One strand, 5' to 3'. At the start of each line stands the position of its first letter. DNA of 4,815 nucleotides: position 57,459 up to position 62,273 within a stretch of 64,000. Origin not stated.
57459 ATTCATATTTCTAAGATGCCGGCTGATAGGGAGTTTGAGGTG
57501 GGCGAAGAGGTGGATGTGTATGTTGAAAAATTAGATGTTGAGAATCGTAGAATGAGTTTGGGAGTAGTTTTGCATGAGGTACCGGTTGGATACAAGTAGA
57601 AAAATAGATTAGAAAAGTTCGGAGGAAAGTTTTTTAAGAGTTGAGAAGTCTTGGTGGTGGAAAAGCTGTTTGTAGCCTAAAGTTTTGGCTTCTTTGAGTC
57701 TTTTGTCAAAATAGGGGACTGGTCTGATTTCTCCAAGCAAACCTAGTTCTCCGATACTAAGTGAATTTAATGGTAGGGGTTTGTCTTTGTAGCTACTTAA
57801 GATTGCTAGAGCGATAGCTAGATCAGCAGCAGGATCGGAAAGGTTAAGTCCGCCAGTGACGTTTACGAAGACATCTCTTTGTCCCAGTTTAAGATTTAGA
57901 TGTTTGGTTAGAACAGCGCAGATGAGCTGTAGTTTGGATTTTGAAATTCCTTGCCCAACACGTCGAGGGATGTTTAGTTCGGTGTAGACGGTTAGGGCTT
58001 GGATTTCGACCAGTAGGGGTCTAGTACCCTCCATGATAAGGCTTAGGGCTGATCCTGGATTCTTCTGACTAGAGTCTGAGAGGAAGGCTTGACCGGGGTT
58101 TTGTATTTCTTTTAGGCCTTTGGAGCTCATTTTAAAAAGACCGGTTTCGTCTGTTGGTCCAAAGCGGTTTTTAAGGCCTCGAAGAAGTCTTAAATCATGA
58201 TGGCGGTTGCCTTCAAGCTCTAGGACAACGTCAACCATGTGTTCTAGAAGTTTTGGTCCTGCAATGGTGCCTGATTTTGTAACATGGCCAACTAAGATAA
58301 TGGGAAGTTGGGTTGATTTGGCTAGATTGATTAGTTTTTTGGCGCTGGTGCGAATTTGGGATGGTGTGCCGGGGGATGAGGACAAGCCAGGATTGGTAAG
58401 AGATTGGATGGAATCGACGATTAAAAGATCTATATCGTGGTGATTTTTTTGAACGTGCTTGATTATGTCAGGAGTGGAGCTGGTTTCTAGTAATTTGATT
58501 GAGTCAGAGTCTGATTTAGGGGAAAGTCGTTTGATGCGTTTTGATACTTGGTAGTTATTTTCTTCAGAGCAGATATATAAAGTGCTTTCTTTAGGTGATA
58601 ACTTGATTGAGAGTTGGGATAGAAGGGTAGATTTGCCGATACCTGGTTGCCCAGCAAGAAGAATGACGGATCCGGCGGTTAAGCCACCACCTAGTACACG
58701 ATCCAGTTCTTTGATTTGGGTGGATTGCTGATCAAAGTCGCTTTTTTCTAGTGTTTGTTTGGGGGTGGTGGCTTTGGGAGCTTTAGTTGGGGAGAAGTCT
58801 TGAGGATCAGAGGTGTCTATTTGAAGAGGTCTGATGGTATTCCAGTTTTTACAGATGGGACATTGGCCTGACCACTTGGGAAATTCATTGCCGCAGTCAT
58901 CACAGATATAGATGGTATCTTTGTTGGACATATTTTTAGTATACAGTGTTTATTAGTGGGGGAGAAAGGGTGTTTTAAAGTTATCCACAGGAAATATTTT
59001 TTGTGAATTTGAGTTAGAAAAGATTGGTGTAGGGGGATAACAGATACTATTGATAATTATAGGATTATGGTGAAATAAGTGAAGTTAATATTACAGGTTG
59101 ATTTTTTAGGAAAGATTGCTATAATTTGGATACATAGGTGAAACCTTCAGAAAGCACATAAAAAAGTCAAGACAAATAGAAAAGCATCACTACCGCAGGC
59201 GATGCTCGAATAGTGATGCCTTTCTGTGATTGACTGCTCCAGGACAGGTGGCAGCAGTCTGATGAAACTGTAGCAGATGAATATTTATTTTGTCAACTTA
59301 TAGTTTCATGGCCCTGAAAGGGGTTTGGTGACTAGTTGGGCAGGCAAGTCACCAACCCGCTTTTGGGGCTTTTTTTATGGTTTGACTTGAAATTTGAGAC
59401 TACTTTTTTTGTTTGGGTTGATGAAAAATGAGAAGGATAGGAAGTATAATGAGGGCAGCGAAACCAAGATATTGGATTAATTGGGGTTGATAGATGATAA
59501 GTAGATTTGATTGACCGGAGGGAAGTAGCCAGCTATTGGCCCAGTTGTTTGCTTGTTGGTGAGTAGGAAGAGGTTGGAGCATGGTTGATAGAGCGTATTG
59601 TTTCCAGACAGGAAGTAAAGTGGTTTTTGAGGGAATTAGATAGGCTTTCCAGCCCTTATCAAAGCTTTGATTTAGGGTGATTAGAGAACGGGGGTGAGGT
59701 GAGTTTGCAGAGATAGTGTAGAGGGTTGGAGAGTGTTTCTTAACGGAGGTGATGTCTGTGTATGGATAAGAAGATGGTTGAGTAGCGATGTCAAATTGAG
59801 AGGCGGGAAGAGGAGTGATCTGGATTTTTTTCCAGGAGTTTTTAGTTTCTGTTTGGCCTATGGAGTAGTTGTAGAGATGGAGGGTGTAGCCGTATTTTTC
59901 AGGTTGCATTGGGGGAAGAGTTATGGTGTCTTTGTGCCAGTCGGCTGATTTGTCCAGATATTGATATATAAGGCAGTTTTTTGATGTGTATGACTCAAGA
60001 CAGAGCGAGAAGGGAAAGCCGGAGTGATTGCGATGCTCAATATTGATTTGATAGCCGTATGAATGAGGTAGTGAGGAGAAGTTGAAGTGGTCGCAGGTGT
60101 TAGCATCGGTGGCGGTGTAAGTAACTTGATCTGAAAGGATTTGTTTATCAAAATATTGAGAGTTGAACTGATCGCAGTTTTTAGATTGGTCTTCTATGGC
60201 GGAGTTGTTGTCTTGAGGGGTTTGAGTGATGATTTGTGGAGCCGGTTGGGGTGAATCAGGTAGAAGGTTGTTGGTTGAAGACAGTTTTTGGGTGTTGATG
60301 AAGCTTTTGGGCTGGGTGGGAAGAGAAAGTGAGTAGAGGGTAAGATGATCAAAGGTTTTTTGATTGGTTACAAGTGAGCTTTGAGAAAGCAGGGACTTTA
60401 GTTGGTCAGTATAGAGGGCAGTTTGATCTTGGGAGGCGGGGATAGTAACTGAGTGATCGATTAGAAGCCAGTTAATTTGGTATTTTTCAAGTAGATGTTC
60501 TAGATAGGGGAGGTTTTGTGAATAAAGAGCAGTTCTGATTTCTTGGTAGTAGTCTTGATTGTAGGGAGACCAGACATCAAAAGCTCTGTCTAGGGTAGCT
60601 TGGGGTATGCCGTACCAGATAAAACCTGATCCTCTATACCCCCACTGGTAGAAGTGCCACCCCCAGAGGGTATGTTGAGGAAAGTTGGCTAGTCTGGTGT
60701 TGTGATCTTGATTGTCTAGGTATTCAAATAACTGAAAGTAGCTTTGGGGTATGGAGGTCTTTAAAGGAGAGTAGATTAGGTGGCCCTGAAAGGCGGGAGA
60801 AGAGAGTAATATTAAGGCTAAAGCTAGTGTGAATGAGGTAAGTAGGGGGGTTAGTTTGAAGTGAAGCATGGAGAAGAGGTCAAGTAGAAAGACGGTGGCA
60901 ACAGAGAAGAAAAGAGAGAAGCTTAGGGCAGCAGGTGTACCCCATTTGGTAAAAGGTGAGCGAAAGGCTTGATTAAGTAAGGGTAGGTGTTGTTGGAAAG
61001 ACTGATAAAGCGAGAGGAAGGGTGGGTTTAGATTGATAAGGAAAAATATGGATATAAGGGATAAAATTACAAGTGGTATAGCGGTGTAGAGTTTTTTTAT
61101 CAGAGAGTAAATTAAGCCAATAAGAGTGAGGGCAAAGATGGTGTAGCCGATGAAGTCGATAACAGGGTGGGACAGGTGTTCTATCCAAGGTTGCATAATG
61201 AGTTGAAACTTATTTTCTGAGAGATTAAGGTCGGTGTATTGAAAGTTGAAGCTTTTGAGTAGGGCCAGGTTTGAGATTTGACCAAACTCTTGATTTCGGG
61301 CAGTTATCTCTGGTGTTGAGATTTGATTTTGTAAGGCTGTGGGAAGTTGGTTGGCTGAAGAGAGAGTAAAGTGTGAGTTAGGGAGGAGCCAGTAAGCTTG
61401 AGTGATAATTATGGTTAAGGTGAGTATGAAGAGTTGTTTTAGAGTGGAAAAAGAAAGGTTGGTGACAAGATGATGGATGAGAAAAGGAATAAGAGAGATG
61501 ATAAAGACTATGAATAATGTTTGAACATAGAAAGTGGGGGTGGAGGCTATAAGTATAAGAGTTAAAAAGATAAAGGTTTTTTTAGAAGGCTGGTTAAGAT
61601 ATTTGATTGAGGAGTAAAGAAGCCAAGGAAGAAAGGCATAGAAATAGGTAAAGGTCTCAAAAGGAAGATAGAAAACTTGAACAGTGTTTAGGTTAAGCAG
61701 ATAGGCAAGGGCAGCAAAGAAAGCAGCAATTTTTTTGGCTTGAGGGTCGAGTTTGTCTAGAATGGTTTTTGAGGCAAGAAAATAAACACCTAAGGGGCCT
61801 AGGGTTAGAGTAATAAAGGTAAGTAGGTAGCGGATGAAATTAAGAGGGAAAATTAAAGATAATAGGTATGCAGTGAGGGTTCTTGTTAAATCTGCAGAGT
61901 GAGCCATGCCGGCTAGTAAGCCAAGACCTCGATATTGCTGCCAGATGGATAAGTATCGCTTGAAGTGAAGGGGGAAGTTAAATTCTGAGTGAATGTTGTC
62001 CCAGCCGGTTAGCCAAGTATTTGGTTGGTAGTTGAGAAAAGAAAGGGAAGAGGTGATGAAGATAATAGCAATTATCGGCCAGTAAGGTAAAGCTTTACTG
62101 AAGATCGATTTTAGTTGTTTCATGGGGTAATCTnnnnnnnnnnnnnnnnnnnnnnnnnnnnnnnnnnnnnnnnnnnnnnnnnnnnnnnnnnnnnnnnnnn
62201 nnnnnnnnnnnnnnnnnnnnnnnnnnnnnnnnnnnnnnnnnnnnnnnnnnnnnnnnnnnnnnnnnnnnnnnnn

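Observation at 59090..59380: Promoter-to-terminator delimited 245-nt RNA candidate of unknown family in an ORF-free convergent gap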

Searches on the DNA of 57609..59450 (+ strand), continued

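Call 74: search_with_rna_model(model_id=R1, sources=[window, L018, L021, L022, L025, L027, L029, L034, L036, L038, L039, L044, L046, L049, L050, L051, L054, L056], max_evalue=1e-20, make_alignment=true)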
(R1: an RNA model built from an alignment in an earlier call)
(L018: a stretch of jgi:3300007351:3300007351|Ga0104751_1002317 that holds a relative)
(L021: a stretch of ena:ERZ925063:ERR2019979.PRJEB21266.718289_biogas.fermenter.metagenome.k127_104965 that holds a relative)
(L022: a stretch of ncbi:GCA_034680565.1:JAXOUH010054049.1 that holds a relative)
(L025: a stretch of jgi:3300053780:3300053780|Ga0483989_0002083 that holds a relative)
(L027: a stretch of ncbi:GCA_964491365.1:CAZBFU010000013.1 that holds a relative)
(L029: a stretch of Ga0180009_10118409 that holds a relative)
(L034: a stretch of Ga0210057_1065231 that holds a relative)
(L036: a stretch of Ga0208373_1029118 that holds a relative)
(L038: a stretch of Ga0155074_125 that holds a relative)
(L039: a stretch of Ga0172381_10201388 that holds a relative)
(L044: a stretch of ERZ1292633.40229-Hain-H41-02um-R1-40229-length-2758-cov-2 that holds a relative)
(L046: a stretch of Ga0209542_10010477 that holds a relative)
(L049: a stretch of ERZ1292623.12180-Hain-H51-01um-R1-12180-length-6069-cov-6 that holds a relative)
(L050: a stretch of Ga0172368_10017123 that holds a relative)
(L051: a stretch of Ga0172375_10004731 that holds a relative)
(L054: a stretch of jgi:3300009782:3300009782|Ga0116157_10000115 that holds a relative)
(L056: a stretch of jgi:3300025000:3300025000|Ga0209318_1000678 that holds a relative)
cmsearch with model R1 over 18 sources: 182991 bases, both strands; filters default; matches with E-value up to 1e-20: 18.
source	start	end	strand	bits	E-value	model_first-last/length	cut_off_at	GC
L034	804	1013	+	203.5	7.5e-50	1-210/210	no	0.49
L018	5558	5766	-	199.2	9.2e-49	1-210/210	no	0.47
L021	1033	1241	-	198.6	1.3e-48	1-210/210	no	0.48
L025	3596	3802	-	184.9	4e-45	1-210/210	no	0.46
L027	3522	3730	-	174.9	1.4e-42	1-210/210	no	0.43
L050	2223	2430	-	172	7.5e-42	1-210/210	no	0.44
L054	4052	4260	-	171.5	9.9e-42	1-210/210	no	0.42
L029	1106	1314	+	171.5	1e-41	1-210/210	no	0.43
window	59171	59383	+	168.5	5.8e-41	1-210/210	no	0.45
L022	1408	1640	-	166.2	2.2e-40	1-210/210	no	0.46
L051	4059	4273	+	161.9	2.7e-39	1-210/210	no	0.46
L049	3544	3745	-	151.8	9.8e-37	1-210/210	no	0.4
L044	255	466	+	151.6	1.1e-36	1-210/210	no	0.44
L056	4259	4466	-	145.1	5.1e-35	1-210/210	no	0.45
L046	7260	7456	-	140.6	7e-34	1-210/210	no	0.44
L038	4485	4702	+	139.1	1.7e-33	1-210/210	no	0.49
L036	1185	1411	-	138.1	3e-33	1-210/210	no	0.46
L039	77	316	-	111.4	1.9e-26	1-210/210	no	0.35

Alignment A6: 18 matches aligned to the model, 278 columns, each read 5' to 3' on its own strand. Consensus structure (alignment columns), stored with it:
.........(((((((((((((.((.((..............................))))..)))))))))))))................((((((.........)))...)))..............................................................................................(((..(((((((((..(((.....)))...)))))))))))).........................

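Call 78: search_with_rna_model(model_id=R1, sources=[L058], max_evalue=1, show_alignments=1)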
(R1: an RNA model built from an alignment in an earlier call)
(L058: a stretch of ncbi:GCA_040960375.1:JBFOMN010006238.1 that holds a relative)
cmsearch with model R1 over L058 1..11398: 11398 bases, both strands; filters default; matches with E-value up to 1: 2.
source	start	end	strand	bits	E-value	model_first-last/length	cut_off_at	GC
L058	4312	4517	-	145.6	2.3e-36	1-210/210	no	0.47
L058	4457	4656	+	21.6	7.6e-05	1-210/210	no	0.4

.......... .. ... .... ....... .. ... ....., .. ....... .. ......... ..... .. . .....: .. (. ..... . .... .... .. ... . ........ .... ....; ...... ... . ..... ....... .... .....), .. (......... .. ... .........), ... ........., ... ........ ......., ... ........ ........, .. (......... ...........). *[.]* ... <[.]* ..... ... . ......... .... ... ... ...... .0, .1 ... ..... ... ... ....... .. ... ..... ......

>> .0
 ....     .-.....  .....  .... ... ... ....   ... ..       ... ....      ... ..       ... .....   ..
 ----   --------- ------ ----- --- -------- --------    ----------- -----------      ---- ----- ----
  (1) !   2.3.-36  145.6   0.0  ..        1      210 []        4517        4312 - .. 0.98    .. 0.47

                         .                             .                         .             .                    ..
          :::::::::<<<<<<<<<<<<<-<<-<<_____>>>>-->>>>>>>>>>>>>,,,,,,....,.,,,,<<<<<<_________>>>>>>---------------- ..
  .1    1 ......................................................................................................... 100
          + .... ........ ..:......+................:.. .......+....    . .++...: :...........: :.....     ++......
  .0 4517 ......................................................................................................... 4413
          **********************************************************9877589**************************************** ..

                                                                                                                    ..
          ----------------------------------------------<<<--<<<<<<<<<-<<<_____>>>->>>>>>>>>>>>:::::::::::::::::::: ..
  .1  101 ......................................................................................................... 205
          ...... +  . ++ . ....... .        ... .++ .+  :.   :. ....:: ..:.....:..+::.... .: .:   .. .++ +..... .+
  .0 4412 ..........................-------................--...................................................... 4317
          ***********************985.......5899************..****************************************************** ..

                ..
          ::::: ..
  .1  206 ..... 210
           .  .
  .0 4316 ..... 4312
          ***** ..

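Call 90: search_with_rna_model(model_id=R1, sources=[L060], max_evalue=0.01)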
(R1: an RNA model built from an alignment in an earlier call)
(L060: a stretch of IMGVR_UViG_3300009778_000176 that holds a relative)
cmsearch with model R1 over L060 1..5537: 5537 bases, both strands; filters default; matches with E-value up to 0.01: 0.
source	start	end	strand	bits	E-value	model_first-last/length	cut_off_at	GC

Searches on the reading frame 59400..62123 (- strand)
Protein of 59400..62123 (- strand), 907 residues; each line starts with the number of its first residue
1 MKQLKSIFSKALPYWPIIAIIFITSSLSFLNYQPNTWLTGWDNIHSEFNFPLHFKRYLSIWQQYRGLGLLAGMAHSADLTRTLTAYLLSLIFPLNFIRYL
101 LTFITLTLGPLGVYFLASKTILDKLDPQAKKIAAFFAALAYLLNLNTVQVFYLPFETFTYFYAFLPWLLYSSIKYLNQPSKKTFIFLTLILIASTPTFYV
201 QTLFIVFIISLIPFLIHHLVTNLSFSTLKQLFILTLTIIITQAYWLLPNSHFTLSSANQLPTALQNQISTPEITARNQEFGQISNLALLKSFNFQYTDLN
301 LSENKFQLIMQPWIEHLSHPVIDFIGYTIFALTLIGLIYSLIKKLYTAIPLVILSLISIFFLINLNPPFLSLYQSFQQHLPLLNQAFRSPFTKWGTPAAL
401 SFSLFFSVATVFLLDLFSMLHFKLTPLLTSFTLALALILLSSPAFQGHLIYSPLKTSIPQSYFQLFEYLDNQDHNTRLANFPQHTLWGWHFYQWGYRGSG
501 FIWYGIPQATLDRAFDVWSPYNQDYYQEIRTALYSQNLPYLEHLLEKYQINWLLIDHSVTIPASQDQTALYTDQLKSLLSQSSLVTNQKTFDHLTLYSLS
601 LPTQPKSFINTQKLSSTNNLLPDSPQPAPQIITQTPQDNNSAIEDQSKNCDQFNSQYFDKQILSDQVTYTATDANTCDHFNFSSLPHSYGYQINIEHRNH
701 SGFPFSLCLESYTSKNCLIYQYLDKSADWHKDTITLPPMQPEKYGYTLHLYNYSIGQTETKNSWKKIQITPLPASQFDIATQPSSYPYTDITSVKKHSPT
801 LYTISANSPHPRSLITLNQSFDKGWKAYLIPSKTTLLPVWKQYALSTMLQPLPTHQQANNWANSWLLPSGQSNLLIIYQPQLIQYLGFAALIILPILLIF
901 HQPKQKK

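Call 10: search_protein_families(library=pfam, proteins=[window:59400-62123:-])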
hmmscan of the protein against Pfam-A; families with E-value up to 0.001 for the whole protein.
window:59400-62123:- (907 aa): 0 families

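Call 60: search_protein_families(library=pfam, proteins=[window:59400-62123:-], max_evalue=1)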
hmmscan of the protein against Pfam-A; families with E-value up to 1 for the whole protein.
window:59400-62123:- (907 aa): 0 families
